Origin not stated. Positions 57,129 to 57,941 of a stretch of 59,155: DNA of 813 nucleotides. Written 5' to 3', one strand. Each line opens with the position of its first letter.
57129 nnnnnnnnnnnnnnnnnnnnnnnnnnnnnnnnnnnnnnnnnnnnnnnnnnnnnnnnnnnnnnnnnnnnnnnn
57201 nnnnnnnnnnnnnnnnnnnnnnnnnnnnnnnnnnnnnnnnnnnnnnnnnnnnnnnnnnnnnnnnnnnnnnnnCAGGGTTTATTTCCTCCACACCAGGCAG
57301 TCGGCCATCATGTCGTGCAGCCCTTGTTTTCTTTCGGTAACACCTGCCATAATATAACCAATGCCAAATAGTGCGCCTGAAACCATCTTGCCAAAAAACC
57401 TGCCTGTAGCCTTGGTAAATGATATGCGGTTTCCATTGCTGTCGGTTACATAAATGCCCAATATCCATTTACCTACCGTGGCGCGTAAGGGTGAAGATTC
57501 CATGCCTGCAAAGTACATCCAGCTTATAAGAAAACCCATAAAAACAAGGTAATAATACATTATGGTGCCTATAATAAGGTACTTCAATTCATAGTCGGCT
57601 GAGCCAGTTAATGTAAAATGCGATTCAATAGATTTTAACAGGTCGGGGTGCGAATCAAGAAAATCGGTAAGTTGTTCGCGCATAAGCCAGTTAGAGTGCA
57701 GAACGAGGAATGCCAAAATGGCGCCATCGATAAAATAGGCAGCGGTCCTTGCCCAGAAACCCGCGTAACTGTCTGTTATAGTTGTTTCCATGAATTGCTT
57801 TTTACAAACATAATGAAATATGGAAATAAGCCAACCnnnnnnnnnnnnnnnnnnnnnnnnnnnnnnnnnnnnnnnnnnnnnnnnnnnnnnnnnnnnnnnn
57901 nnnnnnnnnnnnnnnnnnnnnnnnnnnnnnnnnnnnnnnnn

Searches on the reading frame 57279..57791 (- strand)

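Call 59: search_protein_families(library=pfam, proteins=[window:57279-57791:-], max_evalue=0.001)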
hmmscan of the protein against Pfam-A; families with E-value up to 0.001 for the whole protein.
window:57279-57791:- (170 aa): 1 family
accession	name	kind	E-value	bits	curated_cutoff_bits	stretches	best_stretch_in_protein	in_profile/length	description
PF06271.18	RDD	-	6.3e-25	88.5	24.1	1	9-163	1-136/137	RDD family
